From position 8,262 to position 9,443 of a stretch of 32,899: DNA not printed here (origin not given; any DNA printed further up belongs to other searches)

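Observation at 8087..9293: Uncharacterised, translationally coupled two-gene module (293 aa + 110 aa), copy A, leading a dehydrogenase operon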

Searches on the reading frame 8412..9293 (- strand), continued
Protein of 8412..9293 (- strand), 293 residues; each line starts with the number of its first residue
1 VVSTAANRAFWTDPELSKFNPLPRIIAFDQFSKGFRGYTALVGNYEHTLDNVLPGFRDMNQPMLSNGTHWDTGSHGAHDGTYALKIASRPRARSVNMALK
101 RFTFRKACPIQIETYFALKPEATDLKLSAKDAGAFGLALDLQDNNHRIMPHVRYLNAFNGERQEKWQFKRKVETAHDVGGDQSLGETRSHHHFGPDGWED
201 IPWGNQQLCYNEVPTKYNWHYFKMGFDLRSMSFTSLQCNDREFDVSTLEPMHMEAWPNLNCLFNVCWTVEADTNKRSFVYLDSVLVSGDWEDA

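Call 60: search_dna_similar(query=window:8412-9293:-, collection=plasmids, mode=protein, max_rows=30)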
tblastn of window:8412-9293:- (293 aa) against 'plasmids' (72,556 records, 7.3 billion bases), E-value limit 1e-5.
Records with a match: 7; places in all: 7; records where one place covers at least 80% of the query: 7.
Best place of each record, by identity: <60% 7.
By first word of the organism name: Chelatococcus 2; Rhizobium 2; Roseomonas 1; Terrarubrum 1; Nonomuraea 1.
By predicted mobility (MOB-suite, as given by PLSDB): non-mobilizable 6; conjugative 1.
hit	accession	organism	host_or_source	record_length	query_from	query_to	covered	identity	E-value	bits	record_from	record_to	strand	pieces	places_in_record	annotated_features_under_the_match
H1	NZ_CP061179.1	Roseomonas haemaphysalidis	tick,pure culture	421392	12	293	96%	51.9%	1e-93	309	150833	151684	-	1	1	DUF6772 family protein | hypothetical protein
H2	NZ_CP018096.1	Chelatococcus daeguensis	sigle cell,power plant biotrickling ...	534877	12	290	95%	52.5%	1e-92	306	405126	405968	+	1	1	DUF6772 family protein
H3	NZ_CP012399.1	Chelatococcus sp. CO-6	whole organism,Shengli Oilfield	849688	12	290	95%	52.1%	2e-91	303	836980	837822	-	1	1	DUF6772 family protein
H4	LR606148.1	Rhizobium sp. Q54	paddy soil contaminated with arsenic ...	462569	12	290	95%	49.6%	5e-89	296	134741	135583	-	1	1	hypothetical protein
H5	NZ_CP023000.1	Rhizobium sp. 11515TR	Cell culture,agricultural soil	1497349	12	290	95%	48.9%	5e-91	302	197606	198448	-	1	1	record has no annotation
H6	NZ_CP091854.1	Terrarubrum flagellatum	cell culture,forest soil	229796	13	290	95%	48.8%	4e-92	305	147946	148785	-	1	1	DUF6772 family protein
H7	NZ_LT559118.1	Nonomuraea gerenzanensis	-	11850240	12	290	95%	35.1%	1e-38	151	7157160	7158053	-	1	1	none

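Call 61: get_annotated_region(hit=H2, flank=12000)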
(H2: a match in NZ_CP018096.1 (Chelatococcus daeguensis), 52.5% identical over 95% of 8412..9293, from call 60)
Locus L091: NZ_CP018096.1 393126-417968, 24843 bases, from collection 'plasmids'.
description: Chelatococcus daeguensis strain TAD1 plasmid pTAD1, complete sequence
organism: Chelatococcus daeguensis (NCBI taxid 444444)
taxonomy: Bacteria; Pseudomonadota; Alphaproteobacteria; Hyphomicrobiales; Chelatococcaceae; Chelatococcus; Chelatococcus daeguensis
host: -; source: sigle cell,power plant biotrickling filter; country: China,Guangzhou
typing (MOB-suite, as given by PLSDB): non-mobilizable
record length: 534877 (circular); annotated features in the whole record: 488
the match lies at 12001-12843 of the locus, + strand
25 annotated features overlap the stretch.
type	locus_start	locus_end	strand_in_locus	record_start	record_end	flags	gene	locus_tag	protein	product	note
CDS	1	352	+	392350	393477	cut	-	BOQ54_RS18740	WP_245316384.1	GGDEF domain-containing protein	-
CDS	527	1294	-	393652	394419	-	-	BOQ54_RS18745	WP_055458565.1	Crp/Fnr family transcriptional regulator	GO:0006355 - regulation of DNA-templated transcription [Evidence IEA]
CDS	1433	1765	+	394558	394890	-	-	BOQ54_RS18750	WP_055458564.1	four-helix bundle copper-binding protein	-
CDS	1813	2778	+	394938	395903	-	-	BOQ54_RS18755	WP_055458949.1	SDR family oxidoreductase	-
CDS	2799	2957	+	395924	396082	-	-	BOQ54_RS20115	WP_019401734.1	hypothetical protein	-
CDS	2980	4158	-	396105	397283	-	-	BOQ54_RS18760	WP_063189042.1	citrate synthase family protein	-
CDS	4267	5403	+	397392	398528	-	-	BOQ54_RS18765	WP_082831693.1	citrate synthase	-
CDS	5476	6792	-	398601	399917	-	-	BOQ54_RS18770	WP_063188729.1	extracellular solute-binding protein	-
CDS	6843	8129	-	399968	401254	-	-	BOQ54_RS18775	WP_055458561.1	extracellular solute-binding protein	-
CDS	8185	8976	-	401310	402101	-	-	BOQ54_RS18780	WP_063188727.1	FadR/GntR family transcriptional regulator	-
CDS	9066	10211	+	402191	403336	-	-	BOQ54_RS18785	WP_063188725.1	mandelate racemase/muconate lactonizing enzyme family protein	-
CDS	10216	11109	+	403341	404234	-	-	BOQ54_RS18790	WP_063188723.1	sugar ABC transporter permease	-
CDS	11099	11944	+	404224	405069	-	-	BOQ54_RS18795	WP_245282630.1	carbohydrate ABC transporter permease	GO:0008643 - carbohydrate transport [Evidence IEA]; GO:0055085 - transmembrane transport [Evidence IEA]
CDS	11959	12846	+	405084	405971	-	-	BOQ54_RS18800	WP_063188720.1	DUF6772 family protein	-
CDS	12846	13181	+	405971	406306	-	-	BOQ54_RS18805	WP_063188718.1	hypothetical protein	-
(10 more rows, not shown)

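Call 62: get_annotated_region(hit=H1, flank=12000)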
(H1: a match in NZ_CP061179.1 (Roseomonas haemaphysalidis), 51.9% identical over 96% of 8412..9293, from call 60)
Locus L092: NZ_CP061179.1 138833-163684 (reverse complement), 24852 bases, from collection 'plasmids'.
description: Roseomonas haemaphysalidis strain 546 plasmid p546-2
organism: Roseomonas haemaphysalidis (NCBI taxid 2768162)
taxonomy: Bacteria; Pseudomonadota; Alphaproteobacteria; Rhodospirillales; Acetobacteraceae; Roseomonas; Roseomonas haemaphysalidis
host: -; source: tick,pure culture; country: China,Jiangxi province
typing (MOB-suite, as given by PLSDB): non-mobilizable
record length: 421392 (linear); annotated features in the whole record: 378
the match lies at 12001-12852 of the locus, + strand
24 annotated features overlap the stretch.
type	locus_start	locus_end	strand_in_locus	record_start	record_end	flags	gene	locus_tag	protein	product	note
CDS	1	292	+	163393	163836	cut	-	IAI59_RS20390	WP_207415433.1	HIT family protein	-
CDS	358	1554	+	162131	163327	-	-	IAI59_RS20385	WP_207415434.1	LptF/LptG family permease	-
CDS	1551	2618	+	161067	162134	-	-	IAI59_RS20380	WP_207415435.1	LptF/LptG family permease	-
CDS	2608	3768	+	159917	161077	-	-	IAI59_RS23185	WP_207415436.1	dATP pyrophosphohydrolase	-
CDS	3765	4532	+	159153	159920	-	-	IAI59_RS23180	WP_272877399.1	nucleotidyltransferase family protein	-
CDS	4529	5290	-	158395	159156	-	-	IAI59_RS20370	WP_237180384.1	phosphocholine cytidylyltransferase family protein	-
CDS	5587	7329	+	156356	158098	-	-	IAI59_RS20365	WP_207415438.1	fatty acyl-AMP ligase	-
CDS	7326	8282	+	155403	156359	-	-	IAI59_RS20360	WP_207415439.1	SDR family NAD(P)-dependent oxidoreductase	-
CDS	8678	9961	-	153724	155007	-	-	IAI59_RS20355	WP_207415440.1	extracellular solute-binding protein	-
CDS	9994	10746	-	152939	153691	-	-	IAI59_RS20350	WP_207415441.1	FadR/GntR family transcriptional regulator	-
CDS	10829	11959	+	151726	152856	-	-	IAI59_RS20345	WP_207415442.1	mandelate racemase/muconate lactonizing enzyme family protein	-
CDS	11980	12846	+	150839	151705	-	-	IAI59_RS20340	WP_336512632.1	DUF6772 family protein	-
CDS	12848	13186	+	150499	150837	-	-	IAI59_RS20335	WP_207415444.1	hypothetical protein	-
CDS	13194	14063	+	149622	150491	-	-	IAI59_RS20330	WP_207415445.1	sugar ABC transporter permease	-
CDS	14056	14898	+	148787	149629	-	-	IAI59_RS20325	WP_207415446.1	carbohydrate ABC transporter permease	GO:0008643 - carbohydrate transport [Evidence IEA]; GO:0055085 - transmembrane transport [Evidence IEA]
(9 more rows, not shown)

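Call 63: get_annotated_region(hit=H7, flank=12000)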
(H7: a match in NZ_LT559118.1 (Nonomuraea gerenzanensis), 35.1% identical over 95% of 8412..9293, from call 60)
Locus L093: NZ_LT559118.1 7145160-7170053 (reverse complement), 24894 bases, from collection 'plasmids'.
description: Nonomuraea gerenzanensis isolate nono1 plasmid I, complete sequence
organism: Nonomuraea gerenzanensis (NCBI taxid 93944)
taxonomy: Bacteria; Actinomycetota; Actinomycetes; Streptosporangiales; Streptosporangiaceae; Nonomuraea; Nonomuraea gerenzanensis
host: -; source: -; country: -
typing (MOB-suite, as given by PLSDB): non-mobilizable
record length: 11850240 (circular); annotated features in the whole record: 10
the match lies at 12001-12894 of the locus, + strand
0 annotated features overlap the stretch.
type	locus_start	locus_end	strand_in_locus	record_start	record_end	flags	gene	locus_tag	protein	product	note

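Call 64: get_annotated_region(hit=H4, flank=12000)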
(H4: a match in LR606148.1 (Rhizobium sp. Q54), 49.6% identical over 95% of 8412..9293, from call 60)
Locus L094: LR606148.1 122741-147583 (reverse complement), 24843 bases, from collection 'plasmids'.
description: Rhizobium sp. Q54 genome assembly, plasmid: 5
organism: Rhizobium sp. Q54 (NCBI taxid 1335060)
taxonomy: Bacteria; Pseudomonadota; Alphaproteobacteria; Hyphomicrobiales; Rhizobiaceae; Rhizobium; Rhizobium sp. Q54
host: -; source: paddy soil contaminated with arsenic due to geogenic reasons; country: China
typing (MOB-suite, as given by PLSDB): conjugative; relaxase MOBQ; mating-pair formation MPF_T
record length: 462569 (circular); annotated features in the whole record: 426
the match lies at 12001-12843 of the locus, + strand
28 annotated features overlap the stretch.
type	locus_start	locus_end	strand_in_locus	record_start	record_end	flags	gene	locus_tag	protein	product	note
CDS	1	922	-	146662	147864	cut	-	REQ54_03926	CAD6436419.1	sugar ABC transporter substrate-binding protein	-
CDS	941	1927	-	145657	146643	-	-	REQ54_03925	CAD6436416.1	alpha/beta hydrolase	-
CDS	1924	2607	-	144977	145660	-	-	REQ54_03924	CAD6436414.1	GntR family transcriptional regulator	-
CDS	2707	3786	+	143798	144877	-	-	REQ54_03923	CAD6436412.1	ABC transporter ATP-binding protein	-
CDS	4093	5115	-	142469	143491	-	-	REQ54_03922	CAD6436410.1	sn-glycerol-3-phosphate ABC transporter ATP-binding protein UgpC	-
CDS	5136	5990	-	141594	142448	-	-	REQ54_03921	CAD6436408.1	carbohydrate ABC transporter permease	-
CDS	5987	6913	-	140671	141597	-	-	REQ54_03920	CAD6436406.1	sugar ABC transporter permease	-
CDS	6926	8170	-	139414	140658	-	-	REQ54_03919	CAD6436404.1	sugar ABC transporter substrate-binding protein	-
CDS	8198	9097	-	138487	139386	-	-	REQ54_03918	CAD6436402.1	SMP-30/gluconolactonase/LRE family protein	-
CDS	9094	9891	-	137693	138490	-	-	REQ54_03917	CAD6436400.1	KR domain-containing protein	-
CDS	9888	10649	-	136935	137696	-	-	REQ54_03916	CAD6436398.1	FadR family transcriptional regulator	-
CDS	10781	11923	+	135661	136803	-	-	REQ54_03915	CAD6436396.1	mandelate racemase/muconate lactonizing enzyme family protein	-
CDS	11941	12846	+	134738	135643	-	-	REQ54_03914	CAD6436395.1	hypothetical protein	-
CDS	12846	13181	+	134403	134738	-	-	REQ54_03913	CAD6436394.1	hypothetical protein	-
CDS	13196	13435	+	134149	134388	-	-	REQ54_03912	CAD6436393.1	hypothetical protein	-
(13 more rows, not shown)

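Call 65: get_annotated_region(hit=H6, flank=12000)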
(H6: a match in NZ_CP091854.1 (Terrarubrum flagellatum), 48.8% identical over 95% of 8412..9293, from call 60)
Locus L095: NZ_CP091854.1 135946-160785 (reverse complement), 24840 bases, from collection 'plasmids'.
description: Terrarubrum flagellatum strain 7MK25 plasmid unnamed3, complete sequence
organism: Terrarubrum flagellatum (NCBI taxid 2895980)
taxonomy: Bacteria; Pseudomonadota; Alphaproteobacteria; Hyphomicrobiales; Terrirubraceae; Terrirubrum; Terrarubrum flagellatum
host: -; source: cell culture,forest soil; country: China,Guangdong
typing (MOB-suite, as given by PLSDB): non-mobilizable
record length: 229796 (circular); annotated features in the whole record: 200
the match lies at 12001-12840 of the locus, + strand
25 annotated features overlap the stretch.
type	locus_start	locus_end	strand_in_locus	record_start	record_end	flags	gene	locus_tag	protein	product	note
CDS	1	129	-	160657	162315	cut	-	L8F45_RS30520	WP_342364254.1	hydantoinase B/oxoprolinase family protein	-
CDS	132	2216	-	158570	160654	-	-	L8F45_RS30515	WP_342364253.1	hydantoinase/oxoprolinase family protein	-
CDS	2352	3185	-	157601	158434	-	-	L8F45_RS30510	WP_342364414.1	shikimate dehydrogenase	-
CDS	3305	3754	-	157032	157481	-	rpiB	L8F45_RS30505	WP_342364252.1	ribose 5-phosphate isomerase B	GO:0009052 - pentose-phosphate shunt, non-oxidative branch [Evidence IEA]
CDS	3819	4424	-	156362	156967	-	-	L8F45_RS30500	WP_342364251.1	DUF4202 domain-containing protein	-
CDS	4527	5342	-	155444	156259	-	-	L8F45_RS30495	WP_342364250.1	MBL fold metallo-hydrolase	-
CDS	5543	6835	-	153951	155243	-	-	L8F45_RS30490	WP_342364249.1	extracellular solute-binding protein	-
CDS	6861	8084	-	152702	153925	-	-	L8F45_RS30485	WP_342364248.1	extracellular solute-binding protein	-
CDS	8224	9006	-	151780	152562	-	-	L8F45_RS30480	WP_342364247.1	FadR/GntR family transcriptional regulator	-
CDS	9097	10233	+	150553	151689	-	-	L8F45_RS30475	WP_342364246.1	mandelate racemase/muconate lactonizing enzyme family protein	-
CDS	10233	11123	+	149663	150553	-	-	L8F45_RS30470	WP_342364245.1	sugar ABC transporter permease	-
CDS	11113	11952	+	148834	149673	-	-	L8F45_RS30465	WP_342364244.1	carbohydrate ABC transporter permease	GO:0008643 - carbohydrate transport [Evidence IEA]; GO:0055085 - transmembrane transport [Evidence IEA]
CDS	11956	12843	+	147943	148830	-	-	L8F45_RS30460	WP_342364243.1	DUF6772 family protein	-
CDS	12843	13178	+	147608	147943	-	-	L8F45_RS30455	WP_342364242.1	hypothetical protein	-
CDS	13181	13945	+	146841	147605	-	-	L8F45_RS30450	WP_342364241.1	SDR family oxidoreductase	-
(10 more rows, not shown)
